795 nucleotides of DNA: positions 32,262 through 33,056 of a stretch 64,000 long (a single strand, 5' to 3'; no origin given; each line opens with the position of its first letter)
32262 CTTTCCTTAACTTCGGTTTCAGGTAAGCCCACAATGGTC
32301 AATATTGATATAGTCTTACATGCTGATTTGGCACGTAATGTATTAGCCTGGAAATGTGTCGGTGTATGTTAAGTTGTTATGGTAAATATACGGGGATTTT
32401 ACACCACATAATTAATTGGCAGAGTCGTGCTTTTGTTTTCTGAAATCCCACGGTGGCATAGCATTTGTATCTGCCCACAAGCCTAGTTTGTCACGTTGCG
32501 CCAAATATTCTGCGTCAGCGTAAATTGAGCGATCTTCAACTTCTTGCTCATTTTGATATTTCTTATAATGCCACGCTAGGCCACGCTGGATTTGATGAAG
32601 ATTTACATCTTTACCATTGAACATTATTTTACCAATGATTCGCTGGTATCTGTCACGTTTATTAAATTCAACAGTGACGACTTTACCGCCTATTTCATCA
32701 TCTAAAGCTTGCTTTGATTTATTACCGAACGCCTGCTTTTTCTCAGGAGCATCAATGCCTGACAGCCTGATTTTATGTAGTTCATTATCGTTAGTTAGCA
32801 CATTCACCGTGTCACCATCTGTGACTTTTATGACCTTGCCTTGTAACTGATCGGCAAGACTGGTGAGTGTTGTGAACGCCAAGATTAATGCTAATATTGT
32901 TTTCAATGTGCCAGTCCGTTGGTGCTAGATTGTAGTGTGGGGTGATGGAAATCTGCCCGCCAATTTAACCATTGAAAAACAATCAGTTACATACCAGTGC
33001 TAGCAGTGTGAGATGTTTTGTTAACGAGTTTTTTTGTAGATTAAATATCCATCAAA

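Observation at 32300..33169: comM/yifB split by a foreign insert that replaces about 17 codons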

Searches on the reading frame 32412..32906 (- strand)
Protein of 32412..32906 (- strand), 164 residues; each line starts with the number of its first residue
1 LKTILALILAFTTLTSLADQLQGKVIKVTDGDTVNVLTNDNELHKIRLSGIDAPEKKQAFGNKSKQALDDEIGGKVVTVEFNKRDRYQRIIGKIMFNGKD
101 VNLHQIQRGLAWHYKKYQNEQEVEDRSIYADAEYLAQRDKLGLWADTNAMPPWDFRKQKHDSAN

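Call 5: search_protein_families(library=pfam, proteins=[window:32412-32906:-], max_evalue=0.01)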
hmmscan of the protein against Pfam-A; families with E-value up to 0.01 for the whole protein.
window:32412-32906:- (164 aa): 1 family
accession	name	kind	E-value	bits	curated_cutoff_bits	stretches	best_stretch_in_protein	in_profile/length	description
PF00565.23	SNase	-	5.8e-24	85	21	1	45-146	1-107/107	Staphylococcal nuclease homologue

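Call 17: find_homologous_proteins(query=window:32412-32906:-)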
Query window:32412-32906:- (164 aa): 5606 proteins with E <= 0.001 among 5644 candidates; the best 120 are listed.
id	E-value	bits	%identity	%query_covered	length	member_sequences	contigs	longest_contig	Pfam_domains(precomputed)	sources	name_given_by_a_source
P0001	4.2e-104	363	100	100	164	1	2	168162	PF00565.24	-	-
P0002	3.0e-103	360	99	100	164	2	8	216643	PF00565.24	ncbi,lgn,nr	ncbi:MAG: thermonuclease family protein [Methylotenera sp.]|nr:thermonuclease family protein [Methyl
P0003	9.3e-95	333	91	99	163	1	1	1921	PF00565.24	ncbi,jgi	jgi:endonuclease YncB( thermonuclease family)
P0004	1.1e-91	323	89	90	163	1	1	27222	PF00565.24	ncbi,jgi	jgi:endonuclease YncB( thermonuclease family)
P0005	6.7e-90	317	86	100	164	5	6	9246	PF00565.24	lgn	-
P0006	3.6e-89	315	85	100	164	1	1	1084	PF00565.24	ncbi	-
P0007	4.1e-89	314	87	90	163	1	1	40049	PF00565.24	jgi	jgi:endonuclease YncB( thermonuclease family)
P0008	1.3e-87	310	86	99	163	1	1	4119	PF00565.24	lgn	-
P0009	3.2e-87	308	83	100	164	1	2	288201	PF00565.24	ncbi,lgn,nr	ncbi:MAG: thermonuclease family protein [Methylotenera sp.]|nr:thermonuclease family protein [Methyl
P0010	2.8e-86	305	83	100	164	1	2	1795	PF00565.24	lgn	-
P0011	9.0e-86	303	83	99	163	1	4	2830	PF00565.24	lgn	-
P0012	1.4e-85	303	83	96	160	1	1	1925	PF00565.24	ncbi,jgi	jgi:endonuclease YncB( thermonuclease family)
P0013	5.5e-85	301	83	98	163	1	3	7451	PF00565.24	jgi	jgi:endonuclease YncB( thermonuclease family)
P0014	5.5e-85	301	80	99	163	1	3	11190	PF00565.24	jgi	jgi:endonuclease YncB( thermonuclease family)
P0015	6.1e-85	301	84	96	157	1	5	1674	PF00565.24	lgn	-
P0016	1.3e-84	300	80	100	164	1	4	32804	PF00565.24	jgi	jgi:endonuclease YncB( thermonuclease family)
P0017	1.2e-83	297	83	98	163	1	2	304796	PF00565.24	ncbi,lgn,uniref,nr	ncbi:thermonuclease family protein [Methylotenera sp.]|uniref:thermonuclease family protein n=1 Tax=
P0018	2.1e-83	296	82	97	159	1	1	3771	PF00565.24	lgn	-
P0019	5.3e-83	294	81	97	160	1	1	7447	PF00565.24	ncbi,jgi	jgi:endonuclease YncB( thermonuclease family)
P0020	5.5e-83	294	79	100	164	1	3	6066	PF00565.24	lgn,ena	-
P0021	8.5e-83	294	80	99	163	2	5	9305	PF00565.24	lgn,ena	-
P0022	1.2e-82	293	80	99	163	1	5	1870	PF00565.24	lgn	-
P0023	1.8e-82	293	80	99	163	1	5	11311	PF00565.24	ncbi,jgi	jgi:endonuclease YncB( thermonuclease family)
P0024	2.1e-82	293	83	88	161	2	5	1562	PF00565.24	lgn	-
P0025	2.4e-82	292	80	99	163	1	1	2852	PF00565.24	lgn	-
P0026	2.8e-82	292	80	91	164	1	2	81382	PF00565.24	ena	-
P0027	3.6e-82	292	82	96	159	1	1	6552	PF00565.24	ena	-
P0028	4.6e-82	291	80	99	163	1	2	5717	PF00565.24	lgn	-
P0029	5.5e-82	291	79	99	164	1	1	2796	PF00565.24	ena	-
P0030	8.0e-82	291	82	90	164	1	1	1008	PF00565.24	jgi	jgi:endonuclease YncB( thermonuclease family)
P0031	1.4e-81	290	83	88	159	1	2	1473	PF00565.24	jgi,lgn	jgi:endonuclease YncB( thermonuclease family)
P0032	4.0e-81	288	80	100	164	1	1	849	PF00565.24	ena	-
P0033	4.8e-81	288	79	98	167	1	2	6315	PF00565.24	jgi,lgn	-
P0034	1.6e-80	286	79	98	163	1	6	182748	PF00565.24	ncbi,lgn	-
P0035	5.8e-80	285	78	98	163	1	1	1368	PF00565.24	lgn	-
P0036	7.9e-80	284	78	99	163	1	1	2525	PF00565.24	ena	-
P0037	1.8e-79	283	79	98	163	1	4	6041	PF00565.24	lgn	-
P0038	3.1e-79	282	77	99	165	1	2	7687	PF00565.24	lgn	-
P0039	4.6e-79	282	77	89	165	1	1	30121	PF00565.24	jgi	jgi:endonuclease YncB( thermonuclease family)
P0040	1.9e-78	280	77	96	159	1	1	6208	PF00565.24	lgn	-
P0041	3.2e-78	279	78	96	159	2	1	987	PF00565.24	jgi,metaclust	metaclust:\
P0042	9.7e-78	277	78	96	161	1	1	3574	PF00565.24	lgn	-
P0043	3.0e-77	276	77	99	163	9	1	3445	PF00565.24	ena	-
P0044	3.4e-77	276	76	99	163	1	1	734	PF00565.24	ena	-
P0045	4.5e-77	275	87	85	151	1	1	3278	PF00565.24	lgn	-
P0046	5.6e-77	275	74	100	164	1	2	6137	PF00565.24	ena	-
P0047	6.6e-77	275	78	99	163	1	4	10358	PF00565.24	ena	-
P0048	6.8e-77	275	74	100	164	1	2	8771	PF00565.24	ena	-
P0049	1.1e-76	274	76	99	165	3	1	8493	PF00565.24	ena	-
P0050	2.7e-76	273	78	97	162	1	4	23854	PF00565.24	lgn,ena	-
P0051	3.2e-76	272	78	90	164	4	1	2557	PF00565.24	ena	-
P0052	3.6e-76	272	75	88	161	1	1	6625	PF00565.24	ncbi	-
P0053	3.8e-76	272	77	99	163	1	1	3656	PF00565.24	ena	-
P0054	4.2e-76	272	75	99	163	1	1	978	PF00565.24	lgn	-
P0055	6.6e-76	271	78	95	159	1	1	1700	PF00565.24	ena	-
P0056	6.8e-76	271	76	100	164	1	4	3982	PF00565.24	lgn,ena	-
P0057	9.0e-76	271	75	96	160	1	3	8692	PF00565.24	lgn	-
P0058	2.0e-75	270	74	100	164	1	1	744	PF00565.24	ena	-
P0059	2.5e-75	270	74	97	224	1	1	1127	PF00565.24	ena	-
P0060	2.6e-75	269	75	99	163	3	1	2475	PF00565.24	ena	-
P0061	4.6e-75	269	75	99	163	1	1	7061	PF00565.24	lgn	-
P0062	1.4e-74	267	75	98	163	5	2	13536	PF00565.24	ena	-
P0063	2.9e-74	266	74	98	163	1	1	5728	PF00565.24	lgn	-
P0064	3.1e-74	266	75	96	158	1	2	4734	PF00565.24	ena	-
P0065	4.5e-74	265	74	99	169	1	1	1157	PF00565.24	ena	-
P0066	4.9e-74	265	76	100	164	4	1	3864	PF00565.24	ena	-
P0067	5.2e-74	265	73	98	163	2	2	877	PF00565.24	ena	-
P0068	5.3e-74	265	73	99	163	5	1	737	PF00565.24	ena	-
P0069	6.6e-74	265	72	100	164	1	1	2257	PF00565.24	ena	-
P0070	7.8e-74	265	74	99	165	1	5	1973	PF00565.24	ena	-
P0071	8.5e-74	265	75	99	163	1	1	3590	PF00565.24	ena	-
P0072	1.1e-73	264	74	99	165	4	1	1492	PF00565.24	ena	-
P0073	1.8e-73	263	73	99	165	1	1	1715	PF00565.24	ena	-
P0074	3.2e-73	263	70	96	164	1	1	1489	PF00565.24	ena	-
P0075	4.6e-73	262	73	99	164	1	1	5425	PF00565.24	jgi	jgi:endonuclease YncB( thermonuclease family)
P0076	6.7e-73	262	73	99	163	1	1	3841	PF00565.24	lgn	-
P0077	8.2e-73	261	75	96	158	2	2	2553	PF00565.24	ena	-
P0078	1.9e-72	260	71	99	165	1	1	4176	PF00565.24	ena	-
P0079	3.6e-72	259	74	90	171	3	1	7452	PF00565.24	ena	-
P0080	4.0e-72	259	73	100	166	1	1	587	PF00565.24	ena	-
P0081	5.1e-72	259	73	98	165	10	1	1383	PF00565.24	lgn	-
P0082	7.6e-72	258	72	99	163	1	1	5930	PF00565.24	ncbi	-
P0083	1.0e-71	258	70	99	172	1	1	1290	PF00565.24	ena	-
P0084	1.3e-71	257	73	99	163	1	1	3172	PF00565.24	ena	-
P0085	2.4e-71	257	76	93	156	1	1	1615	PF00565.24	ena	-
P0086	2.5e-71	257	72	99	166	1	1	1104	PF00565.24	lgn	-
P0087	3.9e-71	256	70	99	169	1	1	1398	PF00565.24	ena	-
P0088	1.2e-70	254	74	95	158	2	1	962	PF00565.24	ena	-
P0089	1.2e-70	254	70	98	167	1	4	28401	PF00565.24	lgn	-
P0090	1.7e-70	254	71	99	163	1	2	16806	PF00565.24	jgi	jgi:endonuclease YncB( thermonuclease family)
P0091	1.8e-70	254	72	99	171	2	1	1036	PF00565.24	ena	-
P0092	2.2e-70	254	72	95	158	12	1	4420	PF00565.24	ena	-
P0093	4.5e-68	246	72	95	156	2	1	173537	PF00565.24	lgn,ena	-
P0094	3.2e-67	243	69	96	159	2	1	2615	PF00565.24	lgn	-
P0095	1.3e-66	241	75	90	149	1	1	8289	PF00565.24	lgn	-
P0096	3.2e-66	240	69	98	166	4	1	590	PF00565.24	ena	-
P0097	6.7e-66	239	71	93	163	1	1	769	PF00565.24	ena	-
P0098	1.7e-65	238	55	77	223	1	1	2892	PF00565.24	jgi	-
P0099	1.8e-64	234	63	99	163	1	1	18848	PF00565.24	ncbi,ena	-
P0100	6.1e-63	229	70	86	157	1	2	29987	PF00565.24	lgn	-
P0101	9.8e-63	229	64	91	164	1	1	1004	PF00565.24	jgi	-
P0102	1.6e-62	228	64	96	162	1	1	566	PF00565.24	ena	-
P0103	1.8e-62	228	65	96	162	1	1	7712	PF00565.24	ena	-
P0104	5.9e-62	226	67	87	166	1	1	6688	PF00565.24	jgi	jgi:endonuclease YncB( thermonuclease family)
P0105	6.5e-62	226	63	96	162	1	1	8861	PF00565.24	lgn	-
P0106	6.7e-62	226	63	95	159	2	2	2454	PF00565.24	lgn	-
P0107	1.9e-61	224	63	95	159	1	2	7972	PF00565.24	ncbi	-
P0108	2.0e-61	224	77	80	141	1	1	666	PF00565.24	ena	-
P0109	2.3e-61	224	63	96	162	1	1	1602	PF00565.24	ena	-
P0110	3.5e-61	224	62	98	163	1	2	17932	PF00565.24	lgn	-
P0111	6.8e-61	223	62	100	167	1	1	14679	PF00565.24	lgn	-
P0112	7.2e-61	223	63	96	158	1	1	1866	PF00565.24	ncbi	-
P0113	1.1e-60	222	62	96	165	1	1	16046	PF00565.24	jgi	jgi:endonuclease YncB( thermonuclease family)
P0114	1.4e-60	222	63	96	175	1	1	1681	PF00565.24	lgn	-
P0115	2.0e-60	221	61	97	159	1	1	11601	PF00565.24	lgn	-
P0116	2.0e-60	221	61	93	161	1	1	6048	PF00565.24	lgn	-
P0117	2.0e-60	221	62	100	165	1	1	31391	PF00565.24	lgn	-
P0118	3.2e-60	220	64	97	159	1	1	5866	PF00565.24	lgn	-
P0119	4.4e-60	220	67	86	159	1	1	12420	PF00565.24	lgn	-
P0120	4.7e-60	220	61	95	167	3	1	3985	PF00565.24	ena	-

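Call 18: find_encoding_contigs(protein=P0002, flank=10000, max_places=4)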
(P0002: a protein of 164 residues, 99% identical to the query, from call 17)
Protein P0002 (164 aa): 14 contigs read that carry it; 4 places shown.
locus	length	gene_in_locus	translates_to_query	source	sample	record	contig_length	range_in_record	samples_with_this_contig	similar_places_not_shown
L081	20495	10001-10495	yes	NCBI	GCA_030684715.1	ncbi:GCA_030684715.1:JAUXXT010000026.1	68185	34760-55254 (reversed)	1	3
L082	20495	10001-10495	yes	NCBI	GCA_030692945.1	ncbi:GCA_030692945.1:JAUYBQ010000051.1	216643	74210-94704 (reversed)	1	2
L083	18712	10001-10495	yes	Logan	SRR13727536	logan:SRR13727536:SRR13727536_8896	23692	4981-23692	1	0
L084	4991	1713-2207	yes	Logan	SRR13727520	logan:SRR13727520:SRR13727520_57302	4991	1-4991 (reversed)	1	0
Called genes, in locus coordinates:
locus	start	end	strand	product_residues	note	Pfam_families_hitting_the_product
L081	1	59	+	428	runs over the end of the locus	PF03562:MltA, PF06725:3D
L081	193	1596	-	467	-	PF01590:GAF, PF13185:GAF_2 (weak), PF13188:PAS_8 (weak), PF00989:PAS, PF13426:PAS_9, PF08447:PAS_3 (weak), PF00990:GGDEF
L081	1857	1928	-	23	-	PF08042:PqqA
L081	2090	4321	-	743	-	-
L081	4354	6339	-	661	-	PF00884:Sulfatase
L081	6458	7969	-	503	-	PF00909:Ammonium_transp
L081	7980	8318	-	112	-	PF00543:P-II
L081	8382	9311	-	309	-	PF09694:Gcw_chp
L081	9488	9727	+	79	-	PF04380:BMFP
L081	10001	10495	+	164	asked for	PF00565:SNase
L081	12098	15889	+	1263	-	PF02574:S-methyl_trans, PF00809:Pterin_bind, PF02607:B12-binding_2, PF02310:B12-binding, PF02965:Met_synt_B12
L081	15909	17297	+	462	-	PF01225:Mur_ligase, PF08245:Mur_ligase_M, PF02875:Mur_ligase_C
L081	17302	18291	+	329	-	PF13103:TonB_2 (weak), PF03544:TonB_C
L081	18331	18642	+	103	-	-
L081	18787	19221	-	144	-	PF01230:HIT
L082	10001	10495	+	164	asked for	PF00565:SNase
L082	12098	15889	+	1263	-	PF02574:S-methyl_trans, PF00809:Pterin_bind, PF02607:B12-binding_2, PF02310:B12-binding, PF02965:Met_synt_B12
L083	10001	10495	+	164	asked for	PF00565:SNase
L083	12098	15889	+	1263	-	PF02574:S-methyl_trans, PF00809:Pterin_bind, PF02607:B12-binding_2, PF02310:B12-binding, PF02965:Met_synt_B12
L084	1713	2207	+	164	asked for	PF00565:SNase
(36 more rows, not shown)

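Call 19: find_encoding_contigs(protein=P0009, flank=10000, max_places=3)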
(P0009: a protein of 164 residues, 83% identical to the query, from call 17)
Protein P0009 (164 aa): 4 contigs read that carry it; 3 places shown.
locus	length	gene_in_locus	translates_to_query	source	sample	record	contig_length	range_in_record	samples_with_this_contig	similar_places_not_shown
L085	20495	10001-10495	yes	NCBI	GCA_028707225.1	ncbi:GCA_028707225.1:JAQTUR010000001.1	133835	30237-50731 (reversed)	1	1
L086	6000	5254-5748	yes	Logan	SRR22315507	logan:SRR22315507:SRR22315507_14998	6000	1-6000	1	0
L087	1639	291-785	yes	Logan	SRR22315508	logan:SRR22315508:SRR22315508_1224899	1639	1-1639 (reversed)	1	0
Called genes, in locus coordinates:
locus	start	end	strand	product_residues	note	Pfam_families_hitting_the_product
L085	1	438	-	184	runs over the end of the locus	-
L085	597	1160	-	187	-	-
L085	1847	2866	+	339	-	PF04245:NA37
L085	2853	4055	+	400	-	-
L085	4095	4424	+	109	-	-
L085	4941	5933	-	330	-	-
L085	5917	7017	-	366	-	-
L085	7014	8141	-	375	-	PF01555:N6_N4_Mtase, PF01170:UPF0020 (weak)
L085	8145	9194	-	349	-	PF01555:N6_N4_Mtase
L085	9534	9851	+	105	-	-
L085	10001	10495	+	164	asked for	PF00565:SNase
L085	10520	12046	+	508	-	PF13541:ChlI, PF00158:Sigma54_activat (faint), PF01078:Mg_chelatase, PF07728:AAA_5, PF00493:MCM, PF13335:Mg_chelatase_C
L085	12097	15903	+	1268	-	PF02574:S-methyl_trans, PF00809:Pterin_bind, PF02607:B12-binding_2, PF02310:B12-binding, PF02965:Met_synt_B12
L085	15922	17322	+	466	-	PF01225:Mur_ligase, PF08245:Mur_ligase_M, PF02875:Mur_ligase_C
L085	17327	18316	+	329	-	PF13103:TonB_2 (weak), PF03544:TonB_C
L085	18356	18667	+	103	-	-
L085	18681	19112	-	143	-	PF01230:HIT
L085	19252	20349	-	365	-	PF02445:NadA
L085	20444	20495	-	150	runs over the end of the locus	PF00293:NUDIX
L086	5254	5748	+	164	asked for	PF00565:SNase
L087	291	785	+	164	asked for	PF00565:SNase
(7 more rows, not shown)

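Call 22: find_encoding_contigs(protein=P0017, flank=10000, max_places=2)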
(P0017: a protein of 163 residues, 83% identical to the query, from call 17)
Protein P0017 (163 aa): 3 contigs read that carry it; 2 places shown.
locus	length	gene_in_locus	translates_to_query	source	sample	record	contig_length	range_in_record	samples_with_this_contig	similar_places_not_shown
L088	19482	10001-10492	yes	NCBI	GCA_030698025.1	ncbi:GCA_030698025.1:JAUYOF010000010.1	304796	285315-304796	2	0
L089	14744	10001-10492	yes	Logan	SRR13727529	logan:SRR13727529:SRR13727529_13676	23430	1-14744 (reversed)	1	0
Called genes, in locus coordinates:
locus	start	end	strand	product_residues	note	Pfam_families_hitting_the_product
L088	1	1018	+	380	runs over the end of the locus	PF13289:SIR2_2 (weak)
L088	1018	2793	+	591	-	PF01935:DUF87, PF10412:TrwB_AAD_bind (weak)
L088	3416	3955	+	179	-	PF20285:CTD9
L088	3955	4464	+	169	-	PF20291:MC5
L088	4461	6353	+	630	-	PF13476:AAA_23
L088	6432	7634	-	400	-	PF15515:MvaI_BcnI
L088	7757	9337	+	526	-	PF00145:DNA_methylase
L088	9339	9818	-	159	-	PF03852:Vsr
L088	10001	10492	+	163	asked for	PF00565:SNase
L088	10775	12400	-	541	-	PF00239:Resolvase, PF07508:Recombinase, PF13408:Zn_ribbon_recom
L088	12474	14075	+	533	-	PF03772:Competence, PF00753:Lactamase_B (weak)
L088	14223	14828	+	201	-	PF01618:MotA_ExbB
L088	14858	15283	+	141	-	PF02472:ExbD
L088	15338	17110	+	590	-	PF00664:ABC_membrane, PF00005:ABC_tran, PF02463:SMC_N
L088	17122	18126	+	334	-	PF02606:LpxK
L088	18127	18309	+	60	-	PF03966:Trm112p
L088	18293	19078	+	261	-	PF02348:CTP_transf_3, PF12804:NTP_transf_3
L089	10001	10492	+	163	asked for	PF00565:SNase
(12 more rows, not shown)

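Call 23: find_encoding_contigs(protein=P0007, flank=10000, max_places=2)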
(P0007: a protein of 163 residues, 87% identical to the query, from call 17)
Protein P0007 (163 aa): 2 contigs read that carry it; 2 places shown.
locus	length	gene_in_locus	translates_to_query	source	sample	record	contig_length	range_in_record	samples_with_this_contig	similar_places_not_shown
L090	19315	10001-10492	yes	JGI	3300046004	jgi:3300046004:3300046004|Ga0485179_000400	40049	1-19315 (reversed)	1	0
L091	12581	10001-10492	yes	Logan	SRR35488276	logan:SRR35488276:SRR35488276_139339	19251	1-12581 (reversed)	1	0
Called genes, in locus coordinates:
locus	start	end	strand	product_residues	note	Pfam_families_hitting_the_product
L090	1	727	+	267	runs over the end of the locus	-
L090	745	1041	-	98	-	-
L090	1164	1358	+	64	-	-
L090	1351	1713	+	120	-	-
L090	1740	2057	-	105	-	-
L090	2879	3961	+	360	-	PF00589:Phage_integrase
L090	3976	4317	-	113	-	-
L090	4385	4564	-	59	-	-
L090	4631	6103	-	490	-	-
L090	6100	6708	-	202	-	-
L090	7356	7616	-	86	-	-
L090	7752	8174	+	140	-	PF00892:EamA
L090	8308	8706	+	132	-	-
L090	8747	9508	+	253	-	PF03988:DUF347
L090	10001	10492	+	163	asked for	PF00565:SNase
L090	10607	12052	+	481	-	PF13541:ChlI, PF00158:Sigma54_activat (faint), PF01078:Mg_chelatase, PF07728:AAA_5, PF00493:MCM, PF13335:Mg_chelatase_C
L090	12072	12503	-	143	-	PF21986:AH_C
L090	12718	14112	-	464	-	PF01425:Amidase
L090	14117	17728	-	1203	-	PF00289:Biotin_carb_N, PF02786:CPSase_L_D2, PF07478:Dala_Dala_lig_C, PF02785:Biotin_carb_C, PF02626:CT_A_B, PF02682:CT_C_D, PF00364:Biotin_lipoyl, PF25917:BSH_RND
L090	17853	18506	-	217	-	PF09347:DUF1989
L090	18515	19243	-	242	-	PF09347:DUF1989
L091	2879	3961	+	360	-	PF00589:Phage_integrase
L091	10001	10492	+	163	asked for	PF00565:SNase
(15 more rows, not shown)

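Call 24: find_encoding_contigs(protein=P0004, flank=10000, max_places=2)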
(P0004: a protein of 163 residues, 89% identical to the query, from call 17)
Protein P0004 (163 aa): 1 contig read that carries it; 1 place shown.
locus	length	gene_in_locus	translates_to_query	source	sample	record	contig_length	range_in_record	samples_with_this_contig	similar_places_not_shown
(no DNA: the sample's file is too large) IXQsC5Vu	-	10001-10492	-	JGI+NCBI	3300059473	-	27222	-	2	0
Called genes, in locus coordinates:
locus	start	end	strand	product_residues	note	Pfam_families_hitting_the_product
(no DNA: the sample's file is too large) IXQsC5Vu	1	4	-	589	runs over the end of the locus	-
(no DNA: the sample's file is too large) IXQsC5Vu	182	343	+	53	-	-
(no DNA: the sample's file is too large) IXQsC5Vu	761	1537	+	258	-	PF20457:DUF6710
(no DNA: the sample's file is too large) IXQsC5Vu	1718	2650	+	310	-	PF02086:MethyltransfD12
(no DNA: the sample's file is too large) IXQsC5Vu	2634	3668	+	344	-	PF01555:N6_N4_Mtase, PF03602:Cons_hypoth95 (faint), PF01555:N6_N4_Mtase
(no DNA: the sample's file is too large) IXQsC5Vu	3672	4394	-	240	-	PF01844:HNH (faint)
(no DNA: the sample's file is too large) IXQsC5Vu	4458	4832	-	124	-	-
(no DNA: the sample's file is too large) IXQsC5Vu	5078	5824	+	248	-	-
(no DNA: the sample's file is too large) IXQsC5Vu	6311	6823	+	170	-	PF01396:Zn_ribbon_Top1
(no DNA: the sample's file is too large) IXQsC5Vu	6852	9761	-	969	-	PF00580:UvrD-helicase, PF13245:AAA_19, PF13604:AAA_30 (faint), PF13361:UvrD_C, PF13538:UvrD_C_2 (weak), PF01396:Zn_ribbon_Top1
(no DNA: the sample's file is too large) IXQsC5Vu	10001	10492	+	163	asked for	PF00565:SNase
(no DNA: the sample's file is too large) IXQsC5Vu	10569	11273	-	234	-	PF13391:HNH_2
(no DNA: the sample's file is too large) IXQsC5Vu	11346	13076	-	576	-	PF00239:Resolvase, PF07508:Recombinase, PF13408:Zn_ribbon_recom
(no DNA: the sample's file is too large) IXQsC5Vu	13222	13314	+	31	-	?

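Call 30: find_encoding_contigs(protein=P0016, flank=10000, max_places=3)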
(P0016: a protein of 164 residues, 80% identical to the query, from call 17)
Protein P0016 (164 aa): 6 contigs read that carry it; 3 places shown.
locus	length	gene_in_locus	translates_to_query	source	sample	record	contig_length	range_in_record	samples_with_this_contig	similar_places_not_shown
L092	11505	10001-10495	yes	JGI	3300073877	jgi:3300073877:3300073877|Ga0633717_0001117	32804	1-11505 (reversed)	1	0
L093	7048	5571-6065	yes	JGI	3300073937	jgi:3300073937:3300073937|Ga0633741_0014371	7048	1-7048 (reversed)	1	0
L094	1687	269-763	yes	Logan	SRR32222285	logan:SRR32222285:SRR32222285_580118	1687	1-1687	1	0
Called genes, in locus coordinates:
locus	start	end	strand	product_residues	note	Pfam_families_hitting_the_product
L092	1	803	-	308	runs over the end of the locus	PF00929:RNase_T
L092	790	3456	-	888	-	PF13091:PLDc_2 (faint)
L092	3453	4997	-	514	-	-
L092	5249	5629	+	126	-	-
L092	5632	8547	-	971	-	PF12462:Helicase_IV_N (weak), PF00580:UvrD-helicase, PF13245:AAA_19, PF13604:AAA_30 (faint), PF13361:UvrD_C, PF13538:UvrD_C_2 (weak), PF01396:Zn_ribbon_Top1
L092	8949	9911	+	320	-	PF08378:NERD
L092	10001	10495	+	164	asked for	PF00565:SNase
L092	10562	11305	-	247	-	PF13391:HNH_2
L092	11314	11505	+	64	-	?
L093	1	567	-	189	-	?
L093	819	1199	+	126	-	-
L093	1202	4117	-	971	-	PF12462:Helicase_IV_N (weak), PF00580:UvrD-helicase, PF13245:AAA_19, PF13604:AAA_30 (faint), PF13361:UvrD_C, PF13538:UvrD_C_2 (weak), PF01396:Zn_ribbon_Top1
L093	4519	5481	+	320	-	PF08378:NERD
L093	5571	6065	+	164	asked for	PF00565:SNase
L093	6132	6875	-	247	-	PF13391:HNH_2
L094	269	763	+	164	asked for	PF00565:SNase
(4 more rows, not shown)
